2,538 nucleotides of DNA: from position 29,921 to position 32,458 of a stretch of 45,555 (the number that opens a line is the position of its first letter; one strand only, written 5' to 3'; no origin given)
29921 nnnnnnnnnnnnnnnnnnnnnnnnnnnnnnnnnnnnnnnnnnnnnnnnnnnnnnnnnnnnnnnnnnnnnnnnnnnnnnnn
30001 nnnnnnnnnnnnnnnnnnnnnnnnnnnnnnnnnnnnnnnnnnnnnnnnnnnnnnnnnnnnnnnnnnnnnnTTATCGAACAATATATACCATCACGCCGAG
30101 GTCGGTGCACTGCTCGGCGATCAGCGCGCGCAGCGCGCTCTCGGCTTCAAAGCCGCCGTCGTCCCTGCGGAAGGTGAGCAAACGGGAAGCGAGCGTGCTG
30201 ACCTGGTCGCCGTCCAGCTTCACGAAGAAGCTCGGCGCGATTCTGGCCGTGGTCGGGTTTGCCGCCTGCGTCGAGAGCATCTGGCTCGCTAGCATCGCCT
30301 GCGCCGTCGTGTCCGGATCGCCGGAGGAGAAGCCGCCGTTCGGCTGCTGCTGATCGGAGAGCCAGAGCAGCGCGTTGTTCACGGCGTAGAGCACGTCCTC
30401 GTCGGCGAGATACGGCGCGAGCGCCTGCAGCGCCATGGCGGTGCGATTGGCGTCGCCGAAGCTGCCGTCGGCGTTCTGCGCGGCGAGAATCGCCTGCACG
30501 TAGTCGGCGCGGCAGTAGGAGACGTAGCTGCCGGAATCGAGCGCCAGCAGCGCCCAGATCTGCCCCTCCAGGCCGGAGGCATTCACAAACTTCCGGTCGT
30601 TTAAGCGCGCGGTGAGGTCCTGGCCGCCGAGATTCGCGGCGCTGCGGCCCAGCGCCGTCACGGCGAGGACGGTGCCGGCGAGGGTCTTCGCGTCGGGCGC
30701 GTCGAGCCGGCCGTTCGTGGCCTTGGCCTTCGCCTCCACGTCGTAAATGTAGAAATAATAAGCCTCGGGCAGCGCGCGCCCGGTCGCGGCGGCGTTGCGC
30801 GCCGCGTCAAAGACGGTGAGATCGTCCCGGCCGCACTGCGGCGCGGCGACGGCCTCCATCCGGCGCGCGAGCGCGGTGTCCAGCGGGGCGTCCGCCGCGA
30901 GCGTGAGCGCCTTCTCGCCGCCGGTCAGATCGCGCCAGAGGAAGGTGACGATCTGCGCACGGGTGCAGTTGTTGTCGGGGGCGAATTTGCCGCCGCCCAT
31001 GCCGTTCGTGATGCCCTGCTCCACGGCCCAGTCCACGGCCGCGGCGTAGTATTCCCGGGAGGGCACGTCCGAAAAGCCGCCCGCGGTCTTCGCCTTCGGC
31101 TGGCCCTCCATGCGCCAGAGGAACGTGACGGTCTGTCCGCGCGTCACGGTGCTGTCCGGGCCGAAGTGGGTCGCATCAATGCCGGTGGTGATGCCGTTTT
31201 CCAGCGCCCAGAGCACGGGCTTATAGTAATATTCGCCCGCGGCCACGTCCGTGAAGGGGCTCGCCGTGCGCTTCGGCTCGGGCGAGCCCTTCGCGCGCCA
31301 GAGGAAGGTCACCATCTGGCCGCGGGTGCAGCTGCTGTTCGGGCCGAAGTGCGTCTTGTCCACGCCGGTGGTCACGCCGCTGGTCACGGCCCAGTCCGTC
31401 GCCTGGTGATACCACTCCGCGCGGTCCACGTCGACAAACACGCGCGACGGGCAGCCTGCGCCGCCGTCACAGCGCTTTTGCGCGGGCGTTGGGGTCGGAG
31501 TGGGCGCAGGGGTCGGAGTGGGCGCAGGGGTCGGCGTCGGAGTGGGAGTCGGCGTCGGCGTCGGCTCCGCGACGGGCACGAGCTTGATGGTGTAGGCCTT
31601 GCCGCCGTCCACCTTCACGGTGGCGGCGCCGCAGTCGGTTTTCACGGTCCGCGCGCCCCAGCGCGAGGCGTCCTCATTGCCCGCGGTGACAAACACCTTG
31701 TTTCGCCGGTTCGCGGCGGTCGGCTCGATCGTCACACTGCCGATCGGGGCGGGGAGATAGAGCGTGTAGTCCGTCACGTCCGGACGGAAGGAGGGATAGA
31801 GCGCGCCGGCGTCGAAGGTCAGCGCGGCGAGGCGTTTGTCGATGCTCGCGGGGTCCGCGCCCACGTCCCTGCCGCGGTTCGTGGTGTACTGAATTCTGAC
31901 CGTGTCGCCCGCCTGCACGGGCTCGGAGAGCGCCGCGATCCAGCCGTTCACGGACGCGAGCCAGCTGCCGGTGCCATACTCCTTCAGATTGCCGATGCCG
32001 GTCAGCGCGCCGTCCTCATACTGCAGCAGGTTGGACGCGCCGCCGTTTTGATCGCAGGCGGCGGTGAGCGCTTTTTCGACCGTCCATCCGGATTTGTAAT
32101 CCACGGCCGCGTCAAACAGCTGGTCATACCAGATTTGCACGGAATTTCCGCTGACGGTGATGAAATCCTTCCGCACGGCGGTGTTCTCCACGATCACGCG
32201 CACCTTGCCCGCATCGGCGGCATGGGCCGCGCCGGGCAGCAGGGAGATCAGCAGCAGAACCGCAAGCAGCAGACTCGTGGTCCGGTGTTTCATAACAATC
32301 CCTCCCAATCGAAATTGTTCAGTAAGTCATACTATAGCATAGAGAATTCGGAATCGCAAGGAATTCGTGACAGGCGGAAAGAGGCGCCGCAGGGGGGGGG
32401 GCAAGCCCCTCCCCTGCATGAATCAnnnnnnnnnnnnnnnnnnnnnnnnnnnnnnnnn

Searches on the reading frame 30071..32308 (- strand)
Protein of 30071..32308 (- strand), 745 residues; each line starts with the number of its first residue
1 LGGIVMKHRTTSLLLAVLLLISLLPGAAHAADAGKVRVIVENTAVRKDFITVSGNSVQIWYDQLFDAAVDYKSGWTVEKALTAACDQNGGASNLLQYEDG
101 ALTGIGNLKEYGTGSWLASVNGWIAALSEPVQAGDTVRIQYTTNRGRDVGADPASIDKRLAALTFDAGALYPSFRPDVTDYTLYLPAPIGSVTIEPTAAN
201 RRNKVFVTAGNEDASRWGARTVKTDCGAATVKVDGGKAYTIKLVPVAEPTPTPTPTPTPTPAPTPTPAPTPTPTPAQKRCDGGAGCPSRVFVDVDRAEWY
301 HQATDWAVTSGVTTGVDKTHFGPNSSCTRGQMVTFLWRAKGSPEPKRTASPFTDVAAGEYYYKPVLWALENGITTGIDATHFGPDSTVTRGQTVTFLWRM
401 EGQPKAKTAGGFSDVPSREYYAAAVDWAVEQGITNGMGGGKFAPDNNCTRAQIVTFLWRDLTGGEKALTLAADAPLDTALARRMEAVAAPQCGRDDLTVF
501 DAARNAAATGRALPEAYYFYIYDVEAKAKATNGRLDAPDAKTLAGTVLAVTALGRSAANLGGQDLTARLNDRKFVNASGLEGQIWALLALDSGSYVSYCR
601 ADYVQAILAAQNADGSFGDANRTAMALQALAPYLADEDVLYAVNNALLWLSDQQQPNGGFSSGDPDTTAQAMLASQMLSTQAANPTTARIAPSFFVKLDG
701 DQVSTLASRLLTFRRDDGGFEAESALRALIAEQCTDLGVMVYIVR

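Call 40: search_protein_families(library=pfam, proteins=[window:30071-32308:-], max_evalue=0.01)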
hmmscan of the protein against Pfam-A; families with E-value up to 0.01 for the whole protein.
window:30071-32308:- (745 aa): 3 families
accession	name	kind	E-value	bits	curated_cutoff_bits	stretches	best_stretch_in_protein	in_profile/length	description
PF00395.25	SLH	-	6.3e-28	96.9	20.8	3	412-452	2-42/44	S-layer homology domain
PF12733.13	Cadherin-like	-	2.7e-05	24.9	24.2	1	161-244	2-70/89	Cadherin-like beta sandwich domain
PF07678.20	TED_complement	-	0.00074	19.1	22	0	641-668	277-303/312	A-macroglobulin TED domain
